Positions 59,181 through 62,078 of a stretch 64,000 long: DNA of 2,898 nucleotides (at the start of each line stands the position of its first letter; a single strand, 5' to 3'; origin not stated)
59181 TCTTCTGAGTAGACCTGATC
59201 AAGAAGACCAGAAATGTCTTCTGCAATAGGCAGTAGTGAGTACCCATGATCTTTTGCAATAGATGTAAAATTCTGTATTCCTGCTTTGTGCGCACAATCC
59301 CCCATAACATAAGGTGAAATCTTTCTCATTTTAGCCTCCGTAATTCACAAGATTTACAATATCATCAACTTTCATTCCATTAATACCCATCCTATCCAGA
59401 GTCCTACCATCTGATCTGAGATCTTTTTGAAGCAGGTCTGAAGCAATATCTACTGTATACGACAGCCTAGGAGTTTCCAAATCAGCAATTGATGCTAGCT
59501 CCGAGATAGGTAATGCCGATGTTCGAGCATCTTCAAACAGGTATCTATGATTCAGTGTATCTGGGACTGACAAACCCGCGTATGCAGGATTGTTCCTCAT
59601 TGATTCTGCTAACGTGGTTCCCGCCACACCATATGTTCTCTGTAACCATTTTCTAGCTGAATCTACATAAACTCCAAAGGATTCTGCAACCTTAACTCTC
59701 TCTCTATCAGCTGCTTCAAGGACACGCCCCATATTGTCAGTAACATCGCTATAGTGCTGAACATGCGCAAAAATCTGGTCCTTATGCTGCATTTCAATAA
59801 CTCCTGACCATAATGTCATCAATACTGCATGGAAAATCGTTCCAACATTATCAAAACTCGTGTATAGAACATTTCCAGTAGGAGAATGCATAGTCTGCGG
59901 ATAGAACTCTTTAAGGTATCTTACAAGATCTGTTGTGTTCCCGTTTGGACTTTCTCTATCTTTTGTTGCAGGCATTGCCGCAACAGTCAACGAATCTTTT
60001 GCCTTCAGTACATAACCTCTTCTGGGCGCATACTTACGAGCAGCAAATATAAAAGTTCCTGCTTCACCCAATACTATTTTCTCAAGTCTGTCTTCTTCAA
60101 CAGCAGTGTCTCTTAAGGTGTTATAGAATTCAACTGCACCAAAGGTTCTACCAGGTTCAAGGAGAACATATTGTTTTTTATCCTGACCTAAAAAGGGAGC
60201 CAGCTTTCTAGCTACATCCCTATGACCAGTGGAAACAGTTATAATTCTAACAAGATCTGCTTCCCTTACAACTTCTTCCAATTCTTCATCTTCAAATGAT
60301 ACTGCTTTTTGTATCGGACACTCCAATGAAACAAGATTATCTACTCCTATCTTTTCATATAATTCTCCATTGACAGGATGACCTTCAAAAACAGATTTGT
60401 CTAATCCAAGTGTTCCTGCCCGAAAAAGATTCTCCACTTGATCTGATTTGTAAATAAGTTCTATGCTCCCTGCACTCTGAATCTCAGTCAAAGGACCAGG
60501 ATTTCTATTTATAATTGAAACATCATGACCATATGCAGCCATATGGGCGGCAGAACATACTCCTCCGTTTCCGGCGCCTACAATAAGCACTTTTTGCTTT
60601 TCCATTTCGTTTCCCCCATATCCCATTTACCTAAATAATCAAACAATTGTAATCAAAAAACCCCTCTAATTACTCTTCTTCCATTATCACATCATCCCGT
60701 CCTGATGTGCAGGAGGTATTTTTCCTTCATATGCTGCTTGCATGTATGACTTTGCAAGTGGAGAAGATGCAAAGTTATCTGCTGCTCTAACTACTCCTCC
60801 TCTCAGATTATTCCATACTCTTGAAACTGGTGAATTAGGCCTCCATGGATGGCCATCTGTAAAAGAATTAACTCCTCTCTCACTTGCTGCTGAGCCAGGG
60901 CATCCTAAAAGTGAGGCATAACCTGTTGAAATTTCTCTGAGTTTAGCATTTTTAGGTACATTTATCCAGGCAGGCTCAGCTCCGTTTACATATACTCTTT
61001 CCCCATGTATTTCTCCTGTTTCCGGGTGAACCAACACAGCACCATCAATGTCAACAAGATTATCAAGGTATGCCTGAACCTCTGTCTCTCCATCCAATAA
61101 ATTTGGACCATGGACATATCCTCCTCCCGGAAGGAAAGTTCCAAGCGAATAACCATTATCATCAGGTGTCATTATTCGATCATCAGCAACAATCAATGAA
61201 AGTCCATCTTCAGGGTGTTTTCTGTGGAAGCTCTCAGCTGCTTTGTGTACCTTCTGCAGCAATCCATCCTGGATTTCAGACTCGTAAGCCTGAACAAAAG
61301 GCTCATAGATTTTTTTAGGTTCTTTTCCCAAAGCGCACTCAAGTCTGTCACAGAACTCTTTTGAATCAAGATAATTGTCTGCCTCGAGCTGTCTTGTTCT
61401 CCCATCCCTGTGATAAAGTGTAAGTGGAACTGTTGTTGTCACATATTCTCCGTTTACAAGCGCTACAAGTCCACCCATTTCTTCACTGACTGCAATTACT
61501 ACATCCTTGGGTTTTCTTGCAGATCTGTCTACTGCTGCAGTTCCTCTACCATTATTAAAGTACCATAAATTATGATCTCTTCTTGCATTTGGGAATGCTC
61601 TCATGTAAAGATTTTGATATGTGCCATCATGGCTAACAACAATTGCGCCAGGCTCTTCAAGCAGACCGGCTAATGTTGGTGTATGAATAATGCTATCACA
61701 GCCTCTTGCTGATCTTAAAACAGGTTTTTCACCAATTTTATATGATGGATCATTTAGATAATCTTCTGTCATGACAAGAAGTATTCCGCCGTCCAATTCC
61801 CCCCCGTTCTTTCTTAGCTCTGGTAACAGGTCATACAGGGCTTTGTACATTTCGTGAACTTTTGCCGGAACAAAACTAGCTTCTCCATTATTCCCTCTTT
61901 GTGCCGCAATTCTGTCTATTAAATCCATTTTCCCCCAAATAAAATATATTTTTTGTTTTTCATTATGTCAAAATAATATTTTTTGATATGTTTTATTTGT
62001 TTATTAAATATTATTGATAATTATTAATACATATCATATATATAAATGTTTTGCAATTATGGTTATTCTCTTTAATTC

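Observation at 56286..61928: Minus-strand cluster: Ddl-like ATP-grasp ligase + fused B12-domain/mutase-like protein + opine dehydrogenase + unknown 413-aa protein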

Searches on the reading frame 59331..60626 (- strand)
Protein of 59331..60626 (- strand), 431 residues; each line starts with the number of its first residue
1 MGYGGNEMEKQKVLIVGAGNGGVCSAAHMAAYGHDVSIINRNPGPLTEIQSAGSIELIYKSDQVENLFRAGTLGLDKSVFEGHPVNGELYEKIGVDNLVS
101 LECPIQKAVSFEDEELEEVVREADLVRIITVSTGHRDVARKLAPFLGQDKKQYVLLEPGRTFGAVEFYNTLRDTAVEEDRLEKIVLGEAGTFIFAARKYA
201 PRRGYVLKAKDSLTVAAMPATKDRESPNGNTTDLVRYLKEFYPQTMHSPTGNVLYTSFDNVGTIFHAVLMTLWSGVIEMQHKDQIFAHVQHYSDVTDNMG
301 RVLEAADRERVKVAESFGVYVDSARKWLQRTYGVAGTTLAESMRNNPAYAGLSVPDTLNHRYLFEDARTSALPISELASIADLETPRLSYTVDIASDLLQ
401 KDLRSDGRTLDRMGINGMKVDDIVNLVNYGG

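Call 3: search_protein_families(library=pfam, proteins=[window:59331-60626:-], max_evalue=0.1)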
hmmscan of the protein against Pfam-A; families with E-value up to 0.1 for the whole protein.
window:59331-60626:- (431 aa): 20 families
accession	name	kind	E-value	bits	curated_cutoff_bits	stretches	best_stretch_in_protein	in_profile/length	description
PF02317.23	Octopine_DH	-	2.6e-31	109.1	30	1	251-398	3-149/150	NAD/NADP octopine/nopaline dehydrogenase, alpha-helical domain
PF07992.20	Pyr_redox_2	-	0.00043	20.2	26.1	1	10-48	142-180/291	Pyridine nucleotide-disulphide oxidoreductase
PF01488.26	Shikimate_DH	-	0.00045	20.7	24.3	1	7-44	9-47/138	Shikimate / quinate 5-dehydrogenase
PF01262.27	AlaDh_PNT_C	-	0.00047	20.1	23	1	8-126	26-96/214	Alanine dehydrogenase/PNT, C-terminal domain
PF00070.33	Pyr_redox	-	0.00087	20.2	22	1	12-46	1-35/82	Pyridine nucleotide-disulphide oxidoreductase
PF13738.12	Pyr_redox_3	-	0.00094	18.9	30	1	7-43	161-197/305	Pyridine nucleotide-disulphide oxidoreductase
PF02558.23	ApbA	-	0.0014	18.7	22.2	1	13-54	1-41/150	Ketopantoate reductase PanE/ApbA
PF01494.25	FAD_binding_3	-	0.0028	17.4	22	1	12-51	3-42/349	FAD binding domain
PF03486.20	HI0933_like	-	0.0039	17.1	50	1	12-54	2-44/244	HI0933-like protein Rossmann domain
PF13450.12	NAD_binding_8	-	0.0041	17.8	21.9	1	15-45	1-31/68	NAD(P)-binding Rossmann-like domain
PF01266.30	DAO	-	0.0067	16.4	27.9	1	12-45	1-34/353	FAD dependent oxidoreductase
PF02826.25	2-Hacid_dh_C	-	0.0067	16.3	25.1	1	4-50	30-76/178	D-isomer specific 2-hydroxyacid dehydrogenase, NAD binding domain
PF01210.29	NAD_Gly3P_dh_N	-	0.0074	16.7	23.1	0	12-51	1-40/158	NAD-dependent glycerol-3-phosphate dehydrogenase N-terminus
PF00890.30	FAD_binding_2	-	0.017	14.7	20.4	1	13-59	2-49/414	FAD binding domain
PF13241.12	NAD_binding_7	-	0.028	15.5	22.1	0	8-48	5-41/104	Putative NAD(P)-binding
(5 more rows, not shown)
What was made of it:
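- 59331..60626 (-): Opine dehydrogenase family gene (431 aa; the true start may be Met8 at 60605, giving 424 aa). PF02317 Octopine_DH, E 2.6e-31, above the cut-off (call 3).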

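Call 4: search_protein_families(library=ncbifam, proteins=[window:59331-60626:-], max_evalue=0.1)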
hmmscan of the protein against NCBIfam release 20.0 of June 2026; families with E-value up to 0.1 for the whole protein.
window:59331-60626:- (431 aa): 51 families (the best 25 are shown)
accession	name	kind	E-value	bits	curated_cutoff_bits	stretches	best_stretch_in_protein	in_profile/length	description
NF001933.0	PRK00711.1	subfamily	9.7e-05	21.5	383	1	12-56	2-48/429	D-amino acid dehydrogenase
NF009410.0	PRK12771.1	subfamily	0.0002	20.1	516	1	11-43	139-171/566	NAD(P)-binding protein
TIGR03997.1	mycofact_OYE_2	equivalog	0.0002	19.9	793.15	1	9-54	378-423/645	mycofactocin system FadH/OYE family oxidoreductase 2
NF005313.0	PRK06847.1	subfamily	0.00035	19.6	372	1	8-43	2-37/375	hypothetical protein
NF009409.0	PRK12770.1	subfamily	0.00072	18.7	343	1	7-45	15-53/360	putative glutamate synthase subunit beta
NF004780.0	PRK06126.1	subfamily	0.00098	17.5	445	1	7-48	5-46/552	hypothetical protein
NF004829.0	PRK06183.1-3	subfamily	0.0012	17.7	390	1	7-45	5-43/520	bifunctional 3-(3-hydroxy-phenyl)propionate/3-hydroxycinnamic acid hydroxylase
NF045637.1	carotdesatCrtDProt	equivalog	0.002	16.8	580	1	13-45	1-33/485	1-hydroxycarotenoid 3,4-desaturase CrtD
NF005243.0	PRK06753.1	equivalog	0.0024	16.8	365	1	12-43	2-33/374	hypothetical protein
NF005566.0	PRK07236.1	subfamily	0.0033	16.4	333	1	7-48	3-44/386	hypothetical protein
TIGR01035.1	hemA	equivalog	0.0033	16.4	209.55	1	7-42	177-213/416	glutamyl-tRNA reductase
NF007039.0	PRK09496.3-2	equivalog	0.0042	15.9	293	1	12-56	2-46/446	Trk system potassium transporter TrkA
NF053548.1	violacein_VioC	equivalog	0.0049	16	760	1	11-51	2-42/429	NADP-dependent violacein biosynthesis oxygenase VioC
NF004831.0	PRK06183.1-5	equivalog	0.0049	15.4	546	1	7-47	5-45/568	bifunctional 3-(3-hydroxy-phenyl)propionate/3-hydroxycinnamic acid hydroxylase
NF006593.0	PRK09126.1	equivalog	0.0058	15.6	420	1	9-44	3-38/393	5-demethoxyubiquinol-8 5-hydroxylase UbiM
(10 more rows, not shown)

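Call 7: search_solved_structures(query=window:59331-60626:-, max_evalue=0.01)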
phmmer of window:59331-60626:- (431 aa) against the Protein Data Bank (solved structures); distinct sequences matched with E-value up to 0.01: 1.
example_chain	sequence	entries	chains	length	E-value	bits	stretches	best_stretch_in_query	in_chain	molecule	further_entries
1bg6_A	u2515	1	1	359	1.9e-43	152.4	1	119-422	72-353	N-(1-D-CARBOXYLETHYL)-L-NORVALINE DEHYDROGENASE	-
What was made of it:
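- Checked: ODH: Octopine_DH, E 2.6e-31 (call 3), and CENDH 1bg6, E 1.9e-43 (call 7).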

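Call 58: search_solved_structures(query=window:59331-60626:-, max_evalue=1, show_alignments=2)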
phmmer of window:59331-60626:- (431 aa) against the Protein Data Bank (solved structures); distinct sequences matched with E-value up to 1: 16.
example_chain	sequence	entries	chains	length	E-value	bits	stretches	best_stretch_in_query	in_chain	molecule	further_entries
1bg6_A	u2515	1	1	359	1.9e-43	152.4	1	119-422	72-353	N-(1-D-CARBOXYLETHYL)-L-NORVALINE DEHYDROGENASE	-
6qkg_A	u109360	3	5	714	0.068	15.6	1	8-60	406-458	NCR A | NCR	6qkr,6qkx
3cty_A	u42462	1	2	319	0.1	15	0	10-48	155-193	Thioredoxin reductase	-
9qm2_A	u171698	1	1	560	0.15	14.5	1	11-55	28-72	FAD dependent monooxygenase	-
9qm3_A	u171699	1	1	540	0.15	14.4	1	11-55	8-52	FAD dependent monooxygenase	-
9qm4_A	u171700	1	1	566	0.16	14.3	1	11-55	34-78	FAD dependent monooxygenase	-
3ka7_A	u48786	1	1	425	0.2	14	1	12-43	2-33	Oxidoreductase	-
3ihg_A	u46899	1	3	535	0.3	13.5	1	12-53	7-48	RdmE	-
3i6x_A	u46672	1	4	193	0.56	12.5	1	289-350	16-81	Ras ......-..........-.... protein IQGAP1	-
5l0o_A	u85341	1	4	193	0.56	12.5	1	289-350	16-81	Ras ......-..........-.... protein IQGAP1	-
8uiq_A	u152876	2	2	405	0.6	12.4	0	5-44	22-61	6-hydroxynicotinate 3-monooxygenase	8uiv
5eow_A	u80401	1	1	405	0.63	12.4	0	5-44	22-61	6-hydroxynicotinate 3-monooxygenase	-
4xr9_A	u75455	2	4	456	0.66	12.3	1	9-51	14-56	CalS8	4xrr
8f6b_A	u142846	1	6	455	0.84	12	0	240-307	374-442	PolG2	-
1g5h_A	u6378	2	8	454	0.88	11.9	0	240-307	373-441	MITOCHONDRIAL DNA POLYMERASE ACCESSORY SUBUNIT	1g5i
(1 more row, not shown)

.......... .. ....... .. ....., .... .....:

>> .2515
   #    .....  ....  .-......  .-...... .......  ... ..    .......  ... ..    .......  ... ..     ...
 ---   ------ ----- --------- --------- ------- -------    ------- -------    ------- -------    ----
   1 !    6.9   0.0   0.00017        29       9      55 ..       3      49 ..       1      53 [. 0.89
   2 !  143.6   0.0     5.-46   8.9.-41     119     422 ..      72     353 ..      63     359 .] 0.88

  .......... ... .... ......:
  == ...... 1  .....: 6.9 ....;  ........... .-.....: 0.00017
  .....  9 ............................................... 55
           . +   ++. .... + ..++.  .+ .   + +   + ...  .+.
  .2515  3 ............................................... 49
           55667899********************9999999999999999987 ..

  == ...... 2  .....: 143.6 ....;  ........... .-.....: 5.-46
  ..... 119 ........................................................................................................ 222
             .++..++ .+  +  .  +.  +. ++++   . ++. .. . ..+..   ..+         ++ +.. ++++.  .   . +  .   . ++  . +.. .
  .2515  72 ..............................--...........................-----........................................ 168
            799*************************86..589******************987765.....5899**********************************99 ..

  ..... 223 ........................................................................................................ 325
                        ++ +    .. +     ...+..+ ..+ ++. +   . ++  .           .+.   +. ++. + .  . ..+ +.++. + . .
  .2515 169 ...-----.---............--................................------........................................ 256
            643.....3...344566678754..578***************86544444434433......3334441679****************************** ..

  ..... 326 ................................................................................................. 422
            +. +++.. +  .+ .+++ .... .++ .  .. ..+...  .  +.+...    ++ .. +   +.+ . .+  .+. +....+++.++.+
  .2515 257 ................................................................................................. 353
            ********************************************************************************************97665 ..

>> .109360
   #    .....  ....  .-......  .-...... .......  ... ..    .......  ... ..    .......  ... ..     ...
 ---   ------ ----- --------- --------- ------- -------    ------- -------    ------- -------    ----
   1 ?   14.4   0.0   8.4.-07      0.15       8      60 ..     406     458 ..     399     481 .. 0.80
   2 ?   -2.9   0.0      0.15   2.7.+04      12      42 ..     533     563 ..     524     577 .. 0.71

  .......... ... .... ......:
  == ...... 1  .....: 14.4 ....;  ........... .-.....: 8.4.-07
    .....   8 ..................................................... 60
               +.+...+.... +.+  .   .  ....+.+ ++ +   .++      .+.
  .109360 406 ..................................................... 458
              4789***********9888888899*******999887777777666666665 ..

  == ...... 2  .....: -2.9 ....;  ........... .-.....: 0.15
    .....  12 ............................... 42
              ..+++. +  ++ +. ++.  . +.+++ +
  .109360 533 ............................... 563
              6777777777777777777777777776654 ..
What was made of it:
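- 59331..60626 (-): PDB 1bg6 (CENDH), E 1.9e-43 (calls 7, 58).
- Closest known: N-. Same: The catalytic His, Arg and Asp and the YxFED motif are conserved (call 58).
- The catalytic His, Arg and Asp and the GxGxxG motif are conserved (call 58).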

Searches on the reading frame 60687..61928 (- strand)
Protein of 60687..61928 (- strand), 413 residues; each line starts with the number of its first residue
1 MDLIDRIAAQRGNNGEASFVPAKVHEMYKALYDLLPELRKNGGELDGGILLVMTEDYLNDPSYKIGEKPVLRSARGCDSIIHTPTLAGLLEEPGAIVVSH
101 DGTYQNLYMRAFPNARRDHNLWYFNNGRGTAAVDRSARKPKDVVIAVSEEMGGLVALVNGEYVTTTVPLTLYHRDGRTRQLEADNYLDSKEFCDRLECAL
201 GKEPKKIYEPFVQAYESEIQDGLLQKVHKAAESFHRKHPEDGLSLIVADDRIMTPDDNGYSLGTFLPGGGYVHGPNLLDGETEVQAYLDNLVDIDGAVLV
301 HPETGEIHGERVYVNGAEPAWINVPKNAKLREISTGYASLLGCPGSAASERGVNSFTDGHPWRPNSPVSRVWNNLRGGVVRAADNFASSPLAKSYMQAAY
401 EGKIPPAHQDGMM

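Call 3: search_protein_families(library=pfam, proteins=[window:60687-61928:-], max_evalue=0.1)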
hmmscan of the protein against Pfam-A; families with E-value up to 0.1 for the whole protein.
window:60687-61928:- (413 aa): 0 families

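Call 4: search_protein_families(library=ncbifam, proteins=[window:60687-61928:-], max_evalue=0.1)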
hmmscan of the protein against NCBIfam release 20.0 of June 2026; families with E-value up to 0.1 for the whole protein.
window:60687-61928:- (413 aa): 0 families

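Call 6: search_solved_structures(query=window:60687-61928:-, max_evalue=10, show_alignments=2)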
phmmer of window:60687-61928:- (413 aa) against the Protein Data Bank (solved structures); distinct sequences matched with E-value up to 10: 0.
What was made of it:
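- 60687..61928 (-): 413-aa ORFan, co-directional and 60 nt upstream of the ODH gene. A real gene, but not part of the conserved module. No Pfam, NCBIfam or PDB hit (calls 3, 4, 6).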

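Call 16: find_homologous_proteins(query=window:60687-61928:-, max_evalue=0.01)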
Query window:60687-61928:- (413 aa): 1 proteins with E <= 0.01 among 8000 candidates.
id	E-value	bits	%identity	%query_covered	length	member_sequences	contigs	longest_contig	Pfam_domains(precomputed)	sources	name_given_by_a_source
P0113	7.9e-283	956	100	100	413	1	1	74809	-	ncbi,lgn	-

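Call 33: search_protein_representatives(protein=window:60687-61928:-)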
Query: 413 residues. Proteins with E-value up to 0.001 (for the whole library): 2; up to 1e-10: 1; up to 1e-30: 1. The best 2 are listed.
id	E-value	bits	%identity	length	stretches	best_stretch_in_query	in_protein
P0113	2.5e-283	955.9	100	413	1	1-413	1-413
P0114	1.6e-04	37.5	33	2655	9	145-190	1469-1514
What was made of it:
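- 60687..61928 (-): It finds only itself among 5.8 billion sequences (call 16) and 1.84 billion representatives (call 33).
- Checked: 413-aa protein: no relative anywhere (calls 16, 33).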

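Call 50: predict_structure(protein=window:60687-61928:-)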
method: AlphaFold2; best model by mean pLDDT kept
length: 413 residues; sequences in the alignment: 1
mean_pLDDT: 33.1   pTM: 0.19
mean pLDDT of the five models: 33.1, 29.2, 29.1, 27.8, 27.3
residues with pLDDT >= 90: 0; 70-90: 0; 50-70: 0; < 50: 413
segments of 3 or more residues with pLDDT < 50: 1-413
pLDDT, mean of each block of 10 residues (from residue 1): 36 31 38 44 34 31 31 24 27 30 31 33 34 35 32 31 32 32 36 36 28 28 38 38 29 25 26 33 36 35 39 34 41 30 28 33 32 32 35 40 37 30
secondary structure, 60 per line:
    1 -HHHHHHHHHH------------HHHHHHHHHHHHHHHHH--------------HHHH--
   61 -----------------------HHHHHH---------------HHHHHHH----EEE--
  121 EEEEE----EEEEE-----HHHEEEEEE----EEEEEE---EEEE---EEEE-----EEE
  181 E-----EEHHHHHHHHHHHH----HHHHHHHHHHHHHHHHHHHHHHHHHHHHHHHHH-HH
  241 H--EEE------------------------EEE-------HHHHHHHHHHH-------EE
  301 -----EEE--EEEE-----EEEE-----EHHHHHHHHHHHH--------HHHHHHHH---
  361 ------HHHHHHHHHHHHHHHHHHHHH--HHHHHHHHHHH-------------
elements in order: H2-11 H24-40 H55-58 H84-89 H105-111 E116-118 E121-125 E130-134 E143-148 E153-158 E162-165 E169-172 E178-181 H189-200 H205-237 E244-246 E271-273 H281-291 E306-308 E311-314 E320-323 H330-341 H350-357 H367-387 H390-400
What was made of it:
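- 60687..61928 (-): The single-sequence AlphaFold model is unusable (pLDDT 33; call 50).
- Tried and rejected: The homology search (call 16), the exhaustive phmmer search (call 33), the PDB search (call 6) and the single-sequence AlphaFold run (pLDDT 33; call 50) all gave nothing.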
